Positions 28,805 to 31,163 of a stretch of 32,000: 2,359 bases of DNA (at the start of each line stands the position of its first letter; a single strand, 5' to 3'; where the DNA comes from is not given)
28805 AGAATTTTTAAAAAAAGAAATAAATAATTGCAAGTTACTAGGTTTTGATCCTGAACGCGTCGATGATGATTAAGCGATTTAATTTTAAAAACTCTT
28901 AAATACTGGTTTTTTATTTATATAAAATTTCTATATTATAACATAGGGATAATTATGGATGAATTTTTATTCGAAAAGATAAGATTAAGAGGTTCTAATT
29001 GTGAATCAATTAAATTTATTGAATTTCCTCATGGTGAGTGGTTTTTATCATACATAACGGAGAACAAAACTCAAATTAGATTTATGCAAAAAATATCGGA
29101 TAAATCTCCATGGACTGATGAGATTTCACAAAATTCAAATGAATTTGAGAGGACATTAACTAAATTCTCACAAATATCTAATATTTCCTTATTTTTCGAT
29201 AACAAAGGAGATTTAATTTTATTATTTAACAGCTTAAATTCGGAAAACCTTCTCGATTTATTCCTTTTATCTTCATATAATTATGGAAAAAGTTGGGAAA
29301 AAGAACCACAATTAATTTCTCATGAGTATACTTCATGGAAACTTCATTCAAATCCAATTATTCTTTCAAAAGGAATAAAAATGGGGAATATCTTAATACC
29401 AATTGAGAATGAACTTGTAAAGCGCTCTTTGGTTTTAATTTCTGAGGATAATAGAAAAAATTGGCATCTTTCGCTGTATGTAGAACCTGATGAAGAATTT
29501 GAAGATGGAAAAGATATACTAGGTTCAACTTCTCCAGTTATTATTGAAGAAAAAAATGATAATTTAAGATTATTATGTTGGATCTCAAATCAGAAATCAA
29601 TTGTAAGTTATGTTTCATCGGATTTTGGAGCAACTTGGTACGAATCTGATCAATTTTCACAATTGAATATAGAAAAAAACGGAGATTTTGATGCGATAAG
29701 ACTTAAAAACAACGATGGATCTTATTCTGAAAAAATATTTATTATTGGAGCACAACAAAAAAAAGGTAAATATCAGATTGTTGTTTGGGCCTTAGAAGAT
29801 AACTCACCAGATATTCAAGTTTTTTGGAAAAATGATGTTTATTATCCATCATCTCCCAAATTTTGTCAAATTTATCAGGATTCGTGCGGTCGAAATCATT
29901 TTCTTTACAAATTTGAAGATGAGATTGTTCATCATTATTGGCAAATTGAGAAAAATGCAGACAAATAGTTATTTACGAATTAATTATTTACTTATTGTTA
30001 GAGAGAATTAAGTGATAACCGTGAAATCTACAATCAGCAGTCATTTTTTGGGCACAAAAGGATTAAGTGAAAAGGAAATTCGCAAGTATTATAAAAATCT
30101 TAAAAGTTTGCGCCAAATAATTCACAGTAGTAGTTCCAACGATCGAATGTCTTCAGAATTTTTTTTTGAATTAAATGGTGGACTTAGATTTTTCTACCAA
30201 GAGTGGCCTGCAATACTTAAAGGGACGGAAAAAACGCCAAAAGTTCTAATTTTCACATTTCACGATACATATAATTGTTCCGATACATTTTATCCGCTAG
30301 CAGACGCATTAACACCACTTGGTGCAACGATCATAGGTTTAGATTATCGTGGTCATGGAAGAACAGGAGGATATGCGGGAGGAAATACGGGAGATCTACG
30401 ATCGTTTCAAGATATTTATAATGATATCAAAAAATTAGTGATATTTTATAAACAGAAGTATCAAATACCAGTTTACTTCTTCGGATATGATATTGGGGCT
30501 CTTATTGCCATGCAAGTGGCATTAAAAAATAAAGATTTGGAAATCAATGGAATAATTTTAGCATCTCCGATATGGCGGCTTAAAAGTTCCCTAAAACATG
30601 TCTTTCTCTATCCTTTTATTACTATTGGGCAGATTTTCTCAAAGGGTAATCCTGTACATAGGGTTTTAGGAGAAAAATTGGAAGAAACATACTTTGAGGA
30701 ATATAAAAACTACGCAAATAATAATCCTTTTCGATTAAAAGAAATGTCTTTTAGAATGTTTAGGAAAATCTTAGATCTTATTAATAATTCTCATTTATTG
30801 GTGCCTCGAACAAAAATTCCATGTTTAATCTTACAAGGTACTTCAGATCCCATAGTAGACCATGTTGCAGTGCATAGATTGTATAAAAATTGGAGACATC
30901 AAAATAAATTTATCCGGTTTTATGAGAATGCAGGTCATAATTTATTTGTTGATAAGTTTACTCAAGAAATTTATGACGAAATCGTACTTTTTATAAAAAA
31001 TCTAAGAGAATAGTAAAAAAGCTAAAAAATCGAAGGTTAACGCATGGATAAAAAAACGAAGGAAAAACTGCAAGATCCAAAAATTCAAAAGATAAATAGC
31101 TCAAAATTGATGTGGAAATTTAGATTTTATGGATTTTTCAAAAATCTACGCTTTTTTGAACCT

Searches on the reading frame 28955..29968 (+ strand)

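Call 5: search_protein_families(library=pfam, proteins=[window:28955-29968:+], max_evalue=0.01)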
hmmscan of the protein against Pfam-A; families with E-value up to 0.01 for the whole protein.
window:28955-29968:+ (337 aa): 3 families
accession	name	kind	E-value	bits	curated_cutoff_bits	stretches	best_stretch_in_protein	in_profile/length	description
PF13088.12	BNR_2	-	5.5e-11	42.8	31.4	1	52-252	31-220/277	BNR repeat-like domain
PF13859.12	BNR_3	-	9.2e-09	35.6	27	1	69-250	53-234/308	BNR repeat-like domain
PF02012.26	BNR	-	0.0019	18.4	27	0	219-229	1-11/12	BNR/Asp-box repeat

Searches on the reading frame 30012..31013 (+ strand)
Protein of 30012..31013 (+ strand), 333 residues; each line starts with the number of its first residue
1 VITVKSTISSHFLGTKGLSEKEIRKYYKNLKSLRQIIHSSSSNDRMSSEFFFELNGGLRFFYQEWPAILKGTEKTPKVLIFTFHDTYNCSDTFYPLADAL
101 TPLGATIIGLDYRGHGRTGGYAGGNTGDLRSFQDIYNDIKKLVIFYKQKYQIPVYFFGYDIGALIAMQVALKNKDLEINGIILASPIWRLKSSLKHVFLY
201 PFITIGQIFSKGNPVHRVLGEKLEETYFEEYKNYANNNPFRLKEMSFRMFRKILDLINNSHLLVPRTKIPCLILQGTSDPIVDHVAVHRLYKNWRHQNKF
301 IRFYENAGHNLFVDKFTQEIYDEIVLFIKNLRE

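Call 5: search_protein_families(library=pfam, proteins=[window:30012-31013:+], max_evalue=0.01)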
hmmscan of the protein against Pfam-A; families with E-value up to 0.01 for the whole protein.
window:30012-31013:+ (333 aa): 6 families
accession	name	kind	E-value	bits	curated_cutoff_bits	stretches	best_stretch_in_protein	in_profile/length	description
PF12146.15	Hydrolase_4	-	9.4e-34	117.2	27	1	76-315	3-238/239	Serine aminopeptidase, S33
PF00561.26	Abhydrolase_1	-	5.2e-16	59.5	25.8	2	88-194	11-105/245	alpha/beta hydrolase fold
PF12697.13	Abhydrolase_6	-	3.1e-08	35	26.3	1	91-314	12-209/217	Alpha/beta hydrolase family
PF03583.20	LIP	-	0.00068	19.5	23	1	261-316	210-264/286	Secretory lipase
PF01738.24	DLH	-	0.0009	19.3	21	0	261-315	136-192/217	Dienelactone hydrolase family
PF00975.26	Thioesterase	-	0.0087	16.7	26.4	0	81-172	4-86/226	Thioesterase domain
